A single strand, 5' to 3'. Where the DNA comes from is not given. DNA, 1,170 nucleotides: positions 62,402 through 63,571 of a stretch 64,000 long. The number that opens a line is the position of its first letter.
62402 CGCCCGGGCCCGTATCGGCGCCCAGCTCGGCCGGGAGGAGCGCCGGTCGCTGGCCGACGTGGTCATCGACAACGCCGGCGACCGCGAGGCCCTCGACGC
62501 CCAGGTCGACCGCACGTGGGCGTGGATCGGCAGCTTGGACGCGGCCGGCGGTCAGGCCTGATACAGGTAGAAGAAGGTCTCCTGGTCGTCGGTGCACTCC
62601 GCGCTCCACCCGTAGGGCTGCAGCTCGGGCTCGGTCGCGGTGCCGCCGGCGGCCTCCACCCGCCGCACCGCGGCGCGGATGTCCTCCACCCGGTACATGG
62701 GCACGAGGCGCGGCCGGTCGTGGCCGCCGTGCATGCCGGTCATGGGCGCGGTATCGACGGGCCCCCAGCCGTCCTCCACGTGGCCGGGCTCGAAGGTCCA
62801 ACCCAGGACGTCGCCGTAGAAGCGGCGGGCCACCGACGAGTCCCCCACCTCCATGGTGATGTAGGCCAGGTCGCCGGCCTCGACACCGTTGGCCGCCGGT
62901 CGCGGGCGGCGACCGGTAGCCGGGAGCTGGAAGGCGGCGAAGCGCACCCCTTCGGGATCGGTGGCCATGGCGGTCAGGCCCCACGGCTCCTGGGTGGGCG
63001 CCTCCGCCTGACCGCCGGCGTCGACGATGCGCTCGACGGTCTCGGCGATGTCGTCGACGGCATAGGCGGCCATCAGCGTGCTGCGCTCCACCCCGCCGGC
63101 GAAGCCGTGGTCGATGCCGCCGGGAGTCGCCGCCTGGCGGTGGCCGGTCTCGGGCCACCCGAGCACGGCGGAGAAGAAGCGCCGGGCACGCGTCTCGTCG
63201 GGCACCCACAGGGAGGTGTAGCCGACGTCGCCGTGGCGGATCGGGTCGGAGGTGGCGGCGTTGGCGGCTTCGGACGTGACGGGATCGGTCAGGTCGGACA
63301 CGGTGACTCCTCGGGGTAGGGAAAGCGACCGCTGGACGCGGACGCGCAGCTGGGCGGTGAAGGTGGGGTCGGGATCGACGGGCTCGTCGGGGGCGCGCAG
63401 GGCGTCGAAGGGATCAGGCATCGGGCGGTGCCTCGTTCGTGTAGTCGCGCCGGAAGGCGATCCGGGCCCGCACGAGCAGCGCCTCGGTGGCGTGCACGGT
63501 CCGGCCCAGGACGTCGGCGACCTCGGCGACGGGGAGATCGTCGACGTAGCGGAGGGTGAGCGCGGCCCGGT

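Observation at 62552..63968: ECF sigma factor translationally coupled to a VOC (glyoxalase-fold) protein in place of a recognisable anti-sigma factor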

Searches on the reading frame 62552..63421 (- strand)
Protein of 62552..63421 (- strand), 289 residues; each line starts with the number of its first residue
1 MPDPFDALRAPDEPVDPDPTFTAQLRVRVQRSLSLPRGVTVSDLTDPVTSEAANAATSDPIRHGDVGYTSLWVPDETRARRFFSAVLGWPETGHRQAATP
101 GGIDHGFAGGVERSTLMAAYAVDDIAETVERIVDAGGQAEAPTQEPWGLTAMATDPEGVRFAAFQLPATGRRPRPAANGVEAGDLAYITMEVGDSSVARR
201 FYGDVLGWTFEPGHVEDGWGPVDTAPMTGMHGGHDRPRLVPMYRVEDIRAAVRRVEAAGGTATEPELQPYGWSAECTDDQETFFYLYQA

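Call 6: search_protein_families(library=pfam, proteins=[window:62552-63421:-], max_evalue=0.1)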
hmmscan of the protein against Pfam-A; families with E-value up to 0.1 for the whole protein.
window:62552-63421:- (289 aa): 4 families
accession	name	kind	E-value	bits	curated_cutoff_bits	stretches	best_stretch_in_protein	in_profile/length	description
PF18029.7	Glyoxalase_6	-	4.2e-14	53.5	23.6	2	73-162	6-104/106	Glyoxalase-like domain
PF00903.31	Glyoxalase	-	1.2e-12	48.7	20.6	1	68-161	4-119/121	Glyoxalase/Bleomycin resistance protein/Dioxygenase superfamily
PF22677.2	Ble-like_N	-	5.8e-06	26.4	24.5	1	198-212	15-29/41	Bleomycin resistance protein-like N-terminal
PF13669.12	Glyoxalase_4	-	0.00031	21.4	27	0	119-138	73-92/109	Glyoxalase/Bleomycin resistance protein/Dioxygenase superfamily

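Call 7: search_protein_families(library=ncbifam, proteins=[window:62552-63421:-], max_evalue=0.1)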
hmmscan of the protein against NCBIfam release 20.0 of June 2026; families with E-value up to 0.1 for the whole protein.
window:62552-63421:- (289 aa): 3 families
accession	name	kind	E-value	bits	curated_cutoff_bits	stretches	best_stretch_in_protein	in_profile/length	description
NF053614.1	AfsKbindKbpAStmc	equivalog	8.5e-14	51.8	250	1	116-287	62-229/231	AfsK-binding protein KbpA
TIGR02295.1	HpaD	equivalog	0.031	13.5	321.4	0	66-93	5-32/298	3,4-dihydroxyphenylacetate 2,3-dioxygenase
NF045631.1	exdiol_diox_HsaC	equivalog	0.051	12.7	450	0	94-209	47-165/296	iron-dependent extradiol dioxygenase HsaC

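Call 9: find_encoding_contigs(protein=window:62552-63421:-, flank=10000, max_places=6)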
Protein window:62552-63421:- (289 aa): no gene with exactly this product is on record in the collection.

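Call 11: find_homologous_proteins(query=window:62552-63421:-)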
Query window:62552-63421:- (289 aa): 979 proteins with E <= 0.001 among 8000 candidates; the best 120 are listed.
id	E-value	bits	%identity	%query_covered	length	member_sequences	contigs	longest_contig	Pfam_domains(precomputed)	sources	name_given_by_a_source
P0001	4.6e-192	655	100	100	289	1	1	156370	PF22677.3,PF00903.32,PF18029.8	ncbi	-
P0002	1.2e-141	490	75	100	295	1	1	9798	PF22677.3,PF00903.32,PF18029.8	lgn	-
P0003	5.5e-107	376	60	99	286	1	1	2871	PF22677.3,PF13669.13,PF00903.32,PF18029.8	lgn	-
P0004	7.8e-105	369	60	100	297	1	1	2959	PF22677.3,PF00903.32,PF18029.8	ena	-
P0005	1.6e-104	368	59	99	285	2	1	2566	PF22677.3,PF13669.13,PF00903.32,PF18029.8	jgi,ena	-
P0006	3.1e-104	367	60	99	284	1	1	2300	PF22677.3,PF13669.13,PF00903.32,PF18029.8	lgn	-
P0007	1.6e-102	361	58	100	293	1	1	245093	PF22677.3,PF13669.13,PF00903.32,PF18029.8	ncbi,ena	-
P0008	8.0e-102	359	59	100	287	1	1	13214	PF22677.3,PF13669.13,PF00903.32,PF18029.8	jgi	jgi:predicted enzyme related to lactoylglutathione lyase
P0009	2.4e-100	354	63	82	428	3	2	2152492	PF22677.3,PF00903.32,PF18029.8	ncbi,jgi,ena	ncbi:MAG: VOC family protein [Acidimicrobiales bacterium]|jgi:predicted enzyme related to lactoylglu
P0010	2.4e-99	351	57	100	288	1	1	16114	PF22677.3,PF13669.13,PF00903.32,PF18029.8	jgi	jgi:predicted enzyme related to lactoylglutathione lyase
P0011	4.1e-99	350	63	78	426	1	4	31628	PF22677.3,PF00903.32,PF18029.8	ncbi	ncbi:MAG: VOC family protein [Acidimicrobiales bacterium]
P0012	1.5e-98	348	49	81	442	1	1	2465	PF22677.3,PF13669.13,PF00903.32,PF18029.8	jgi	jgi:predicted enzyme related to lactoylglutathione lyase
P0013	2.4e-98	348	52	80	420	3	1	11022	PF22677.3,PF13669.13,PF00903.32,PF18029.8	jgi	jgi:predicted enzyme related to lactoylglutathione lyase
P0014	5.4e-98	346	51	78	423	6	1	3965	PF22677.3,PF13669.13,PF00903.32,PF18029.8,PF22650.3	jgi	jgi:uncharacterized glyoxalase superfamily protein PhnB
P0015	7.5e-97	343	57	100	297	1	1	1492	PF22677.3,PF13669.13,PF00903.32,PF18029.8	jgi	jgi:uncharacterized protein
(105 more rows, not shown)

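Call 13: find_encoding_contigs(protein=P0001, flank=10000, max_places=3)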
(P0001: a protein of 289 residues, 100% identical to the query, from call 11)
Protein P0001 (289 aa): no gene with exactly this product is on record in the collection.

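Call 17: find_related_loci(query=A1, collection=genome_contigs, flank=4000)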
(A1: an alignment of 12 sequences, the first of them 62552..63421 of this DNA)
Query A1 (289 aa) in genome_contigs; peptide patterns used: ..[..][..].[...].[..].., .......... (x = any residue, [..] = any of these).
598 stretches matched a pattern (row limit reached: there are more); 455 encode a relative of the query (tblastn E <= 1e-3); the best 80 are kept; 80 distinct loci.
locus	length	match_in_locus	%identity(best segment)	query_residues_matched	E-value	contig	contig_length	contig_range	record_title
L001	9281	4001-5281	63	1-288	3e-95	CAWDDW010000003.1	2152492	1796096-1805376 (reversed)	MAG: uncultured Acidimicrobiaceae bacterium isolate MFD05580.bin.2.14 genome assembly, contig: contig_39806, whole genom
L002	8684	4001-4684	64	61-288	1e-91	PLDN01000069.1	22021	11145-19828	MAG: Acidimicrobiaceae bacterium isolate palsa_601 73.20111000_P2D.26_contig_20346, whole genome shotgun sequence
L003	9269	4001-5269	63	1-288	2e-89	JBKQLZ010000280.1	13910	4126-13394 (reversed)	MAG: Acidimicrobiales bacterium isolate CRr3G3H3I__bin_42 CRr3G3H3I_000000314615, whole genome shotgun sequence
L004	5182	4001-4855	52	1-288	5e-85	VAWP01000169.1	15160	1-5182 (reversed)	MAG: Actinobacteria bacterium isolate AC_9 14_0919_05_20cm_scaffold_5333, whole genome shotgun sequence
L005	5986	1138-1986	52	1-288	1e-82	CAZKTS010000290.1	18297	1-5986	MAG TPA_asm: uncultured Bifidobacteriaceae bacterium isolate binchicken_co200_78 genome assembly, contig: k141_986135, w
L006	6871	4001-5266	55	1-288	1e-80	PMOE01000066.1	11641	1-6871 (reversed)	MAG: Acidimicrobiaceae bacterium isolate palsa_457 73.20110600_P1M.11_contig_15092, whole genome shotgun sequence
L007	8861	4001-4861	52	1-288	2e-78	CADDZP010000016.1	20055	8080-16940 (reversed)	Actinobacteria bacterium isolate 24 genome assembly, contig: NODE_1753_length_20055_cov_6.495434, whole genome shotgun s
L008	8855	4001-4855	49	1-288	6e-78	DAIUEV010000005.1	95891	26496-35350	MAG TPA_asm: Acidimicrobiales bacterium isolate CTOTU28683 NODE_75_length_95891_cov_15.928513, whole genome shotgun sequ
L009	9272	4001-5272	55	1-288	7e-78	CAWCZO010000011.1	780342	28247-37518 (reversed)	MAG: uncultured Acidimicrobiaceae bacterium isolate MFD09222.bin.2.120 genome assembly, contig: contig_99864, whole geno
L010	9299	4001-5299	53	1-288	6e-77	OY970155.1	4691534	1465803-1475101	MAG: uncultured Acidimicrobiaceae bacterium isolate MFD10071.bin.2.24 genome assembly, chromosome: 1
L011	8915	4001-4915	53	1-288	1e-76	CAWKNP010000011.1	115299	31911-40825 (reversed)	MAG: uncultured Actinomycetota bacterium isolate MFD04580.bin.1.34 genome assembly, contig: contig_45295, whole genome s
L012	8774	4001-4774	51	40-288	2e-76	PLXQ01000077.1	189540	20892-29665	MAG: Acidimicrobiaceae bacterium isolate palsa_746 73.20120700_P3D.36_contig_21637, whole genome shotgun sequence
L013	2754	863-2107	56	3-288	3e-75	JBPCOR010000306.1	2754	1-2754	MAG: Mycobacteriales bacterium isolate TH_ant_mag_161 S1Ck127_2529370_flag_0_multi_5.0000_len_2754, whole genome shotgun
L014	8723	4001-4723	56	52-288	7e-74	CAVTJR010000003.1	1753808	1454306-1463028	MAG: uncultured Actinomycetota bacterium isolate MFD05580.bin.1.93 genome assembly, contig: contig_37160, whole genome s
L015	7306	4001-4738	52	45-286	2e-73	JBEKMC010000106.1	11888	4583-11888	MAG: Acidimicrobiales bacterium isolate SPRUCE 385 SPRUCE_385_106, whole genome shotgun sequence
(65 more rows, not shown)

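Call 30: search_solved_structures(query=A1, max_evalue=1, show_alignments=2)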
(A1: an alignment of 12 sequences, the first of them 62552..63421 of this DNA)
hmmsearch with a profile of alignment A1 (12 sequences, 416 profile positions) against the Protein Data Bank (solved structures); distinct sequences matched with E-value up to 1: 32.
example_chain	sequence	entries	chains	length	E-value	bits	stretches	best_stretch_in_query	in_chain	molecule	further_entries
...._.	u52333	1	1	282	2.9e-13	52.8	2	182-344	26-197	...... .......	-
1xy7_A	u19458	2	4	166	2.9e-08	36.3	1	65-183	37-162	unknown protein | Protein At5g48480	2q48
3itw_A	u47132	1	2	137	1.4e-06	30.7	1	56-173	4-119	Protein tioX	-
5ump_A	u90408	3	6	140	8.9e-06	28.1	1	189-295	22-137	Glyoxalase/bleomycin resisance protein/dioxygenase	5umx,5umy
5w27_A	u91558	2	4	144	9.3e-06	28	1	189-295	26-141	Glyoxalase/bleomycin resisance protein/dioxygenase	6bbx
5umw_A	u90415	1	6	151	1.3e-05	27.6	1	369-414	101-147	Glyoxalase/bleomycin resisance protein/dioxygenase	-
5ujp_A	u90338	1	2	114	5.4e-05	25.5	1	193-287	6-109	Glyoxalase/bleomycin resisance protein/dioxygenase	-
6cky_A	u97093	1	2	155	9.2e-05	24.8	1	370-414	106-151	Glyoxalase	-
9jt3_A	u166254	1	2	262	0.00027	23.2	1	186-347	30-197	Glyoxalase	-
8eo9_A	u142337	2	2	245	0.00031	23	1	186-347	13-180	Glyoxalase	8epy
8stb_B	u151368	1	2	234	0.00058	22.1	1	187-347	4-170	Glyoxalase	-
4gym_A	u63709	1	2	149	0.0024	20.1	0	115-183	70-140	Glyoxalase/bleomycin resistance protein/dioxygenase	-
2r6u_A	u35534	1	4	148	0.0062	18.7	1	190-294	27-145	Uncharacterized protein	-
3l7t_A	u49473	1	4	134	0.0062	18.7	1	59-162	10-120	Putative uncharacterized protein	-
1dhy_A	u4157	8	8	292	0.021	17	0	189-214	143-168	2,3-DIHYDROXYBIPHENYL 1,2-DIOXYGENASE | 2,3-DIHYDROXYBIPHENYL-1,2-DIOXYGENASE | 2,3-Dihydroxybiphenyl dioxygenase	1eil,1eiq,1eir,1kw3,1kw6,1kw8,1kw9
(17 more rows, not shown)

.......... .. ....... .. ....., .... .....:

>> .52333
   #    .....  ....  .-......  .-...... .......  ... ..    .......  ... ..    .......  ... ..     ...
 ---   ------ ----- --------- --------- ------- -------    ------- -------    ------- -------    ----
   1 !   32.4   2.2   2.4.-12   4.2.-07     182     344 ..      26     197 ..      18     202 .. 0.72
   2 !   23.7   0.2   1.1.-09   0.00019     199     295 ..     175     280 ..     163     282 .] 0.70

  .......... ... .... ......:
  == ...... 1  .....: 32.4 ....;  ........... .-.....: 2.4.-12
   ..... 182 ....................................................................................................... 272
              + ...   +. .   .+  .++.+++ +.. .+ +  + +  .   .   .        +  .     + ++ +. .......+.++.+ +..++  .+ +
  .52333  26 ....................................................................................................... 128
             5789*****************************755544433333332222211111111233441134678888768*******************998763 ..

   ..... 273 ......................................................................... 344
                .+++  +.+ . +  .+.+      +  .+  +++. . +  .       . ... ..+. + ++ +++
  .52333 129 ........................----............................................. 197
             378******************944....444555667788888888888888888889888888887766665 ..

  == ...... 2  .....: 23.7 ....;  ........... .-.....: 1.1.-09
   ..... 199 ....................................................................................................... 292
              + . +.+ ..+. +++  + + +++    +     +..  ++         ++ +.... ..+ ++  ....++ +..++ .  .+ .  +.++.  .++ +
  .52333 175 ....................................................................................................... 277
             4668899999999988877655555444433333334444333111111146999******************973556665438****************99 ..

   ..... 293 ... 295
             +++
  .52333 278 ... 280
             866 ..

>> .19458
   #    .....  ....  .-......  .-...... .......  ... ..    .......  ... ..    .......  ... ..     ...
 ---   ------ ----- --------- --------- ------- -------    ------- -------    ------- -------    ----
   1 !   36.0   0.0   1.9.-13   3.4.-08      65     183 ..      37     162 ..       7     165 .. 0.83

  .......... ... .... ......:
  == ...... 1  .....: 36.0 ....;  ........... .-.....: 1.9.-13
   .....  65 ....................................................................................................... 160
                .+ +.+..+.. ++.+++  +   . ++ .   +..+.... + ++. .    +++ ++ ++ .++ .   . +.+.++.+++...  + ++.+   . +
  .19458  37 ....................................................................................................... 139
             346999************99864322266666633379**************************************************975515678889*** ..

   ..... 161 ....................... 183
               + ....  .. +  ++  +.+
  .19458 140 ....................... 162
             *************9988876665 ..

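Call 48: predict_structure(alignment_id=A4)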
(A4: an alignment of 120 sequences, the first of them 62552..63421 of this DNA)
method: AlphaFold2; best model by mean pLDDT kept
length: 289 residues; sequences in the alignment: 120
mean_pLDDT: 91.5   pTM: 0.78
mean pLDDT of the five models: 91.5, 91.3, 90.9, 90.6, 90.5
residues with pLDDT >= 90: 216; 70-90: 49; 50-70: 15; < 50: 9
segments of 3 or more residues with pLDDT < 50: 47-55
pLDDT, mean of each block of 10 residues (from residue 1): 70 76 86 82 55 60 97 98 97 85 94 97 98 99 95 98 96 94 97 99 99 97 97 98 98 99 97 98 98
secondary structure, 60 per line:
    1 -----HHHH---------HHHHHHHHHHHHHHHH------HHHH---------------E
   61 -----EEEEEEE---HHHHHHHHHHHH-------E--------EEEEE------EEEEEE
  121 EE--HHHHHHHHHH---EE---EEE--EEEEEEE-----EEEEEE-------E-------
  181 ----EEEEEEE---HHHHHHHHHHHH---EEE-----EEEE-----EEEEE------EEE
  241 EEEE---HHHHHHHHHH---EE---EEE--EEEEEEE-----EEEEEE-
elements in order: H6-9 H19-34 H41-44 E66-72 H76-87 E104-108 E115-122 H125-134 E143-145 E148-154 E160-165 E185-191 H195-206 E210-212 E218-221 E227-231 E238-244 H248-257 E266-268 E271-277 E283-288

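Call 55: fold_search(model_id=the predicted structure, library=pdb)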
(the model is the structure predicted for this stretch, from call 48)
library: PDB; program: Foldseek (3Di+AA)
matches with E <= 10: 860; with E <= 0.001: 270
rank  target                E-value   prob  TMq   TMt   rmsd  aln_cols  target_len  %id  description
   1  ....                  1.3e-16  1.00  0.63  0.71   3.8       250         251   22  Mycobacterium tuberculosis kinase inhibitor homolog RV0577 (released 2011-10-19)
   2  9jt3_A                9.3e-14  1.00  0.56  0.72   4.2       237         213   19  Crystal structure of AbxF (released 2025-03-26)
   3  9jt3_B                2.1e-13  1.00  0.55  0.72   4.5       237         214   18  Crystal structure of AbxF (released 2025-03-26)
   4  8stb_B                3.2e-13  1.00  0.54  0.70   4.9       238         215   18  The structure of abxF, an enzyme catalyzing the formation of the chiral spiroketal of an anthrabenzoxocinone antibioti (released 2024-05-22)
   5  8eo9_MODEL_1_A        3.8e-13  1.00  0.53  0.61   6.0       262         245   18  The solution structure of abxF, an enzyme catalyzing the formation of chiral spiroketal of an antibiotics, (-) (released 2024-04-03)
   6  8stb_A                2.9e-12  1.00  0.54  0.70   5.3       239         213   18  The structure of abxF, an enzyme catalyzing the formation of the chiral spiroketal of an anthrabenzoxocinone antibioti (released 2024-05-22)
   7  5zsz                  2.0e-10  1.00  0.56  0.55   7.5       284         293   13  Catechol 2,3-dioxygenase (C23O64) from Diaphorobacter sp DS2 (released 2019-05-22)
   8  2r5v_B                3.4e-10  1.00  0.50  0.45   7.8       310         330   14  Hydroxymandelate Synthase Crystal Structure (released 2008-03-18)
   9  4ghg_B                5.2e-10  1.00  0.53  0.44   6.1       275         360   16  Structure of Homoprotocatechuate 2,3-Dioxygenase from B.fuscum in complex with HPCA at 1.50 Ang resolution (released 2012-10-31)
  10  4ghg_A                8.2e-10  1.00  0.52  0.44   6.2       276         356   16  Structure of Homoprotocatechuate 2,3-Dioxygenase from B.fuscum in complex with HPCA at 1.50 Ang resolution (released 2012-10-31)
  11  7q2a_B                1.2e-09  1.00  0.54  0.46   7.3       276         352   13  Crystal structure of AphC in complex with 4-ethylcatechol (released 2022-04-06)
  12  2r5v_A                1.2e-09  1.00  0.52  0.44   7.7       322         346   15  Hydroxymandelate Synthase Crystal Structure (released 2008-03-18)
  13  4z6u_C                1.2e-09  1.00  0.53  0.44   6.1       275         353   16  Structure of H200E variant of Homoprotocatechuate 2,3-Dioxygenase from B.fuscum in complex with 4-nitrocatechol at 1.4 (released 2015-08-26)
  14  4z6q_B                1.4e-09  1.00  0.52  0.43   6.3       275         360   16  Structure of H200N variant of Homoprotocatechuate 2,3-Dioxygenase from B.fuscum in complex with HPCA at 1.57 Ang resol (released 2015-08-26)
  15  4ghd_A                1.4e-09  1.00  0.52  0.44   6.2       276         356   16  Structure of Y257F variant of Homoprotocatechuate 2,3-Dioxygenase from B.fuscum in complex with HPCA at 1.85 Ang resol (released 2012-10-31)
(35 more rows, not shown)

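Call 82: find_encoding_contigs(protein=P0002, flank=6000, max_places=2)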
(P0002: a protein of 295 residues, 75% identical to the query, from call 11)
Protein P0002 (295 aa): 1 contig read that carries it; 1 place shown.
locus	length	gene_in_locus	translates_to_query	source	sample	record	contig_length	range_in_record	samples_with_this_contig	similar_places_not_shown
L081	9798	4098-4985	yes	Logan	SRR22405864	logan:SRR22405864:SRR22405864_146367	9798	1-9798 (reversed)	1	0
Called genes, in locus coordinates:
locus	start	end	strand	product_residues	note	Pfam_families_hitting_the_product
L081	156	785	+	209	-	PF03747:ADP_ribosyl_GH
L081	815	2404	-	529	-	PF13600:DUF4140, PF13598:DUF4139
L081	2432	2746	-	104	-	-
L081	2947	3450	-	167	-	-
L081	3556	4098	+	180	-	PF07638:Sigma70_ECF (weak), PF04542:Sigma70_r2, PF08281:Sigma70_r4_2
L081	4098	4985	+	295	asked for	PF00903:Glyoxalase (faint), PF18029:Glyoxalase_6 (weak), PF22677:Ble-like_N (faint)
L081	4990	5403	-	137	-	PF01850:PIN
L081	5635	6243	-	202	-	PF01121:CoaE, PF13238:AAA_18 (faint), PF13521:AAA_28 (faint), PF13671:AAA_33 (weak)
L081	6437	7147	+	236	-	PF00106:adh_short, PF13561:adh_short_C2, PF08659:KR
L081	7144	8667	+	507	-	PF00743:FMO-like, PF07992:Pyr_redox_2, PF13738:Pyr_redox_3, PF01593:Amino_oxidase (faint), PF13450:NAD_binding_8, PF13434:Lys_Orn_oxgnase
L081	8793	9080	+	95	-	PF00376:MerR, PF12728:HTH_17, PF13411:MerR_1 (weak)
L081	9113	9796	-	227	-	?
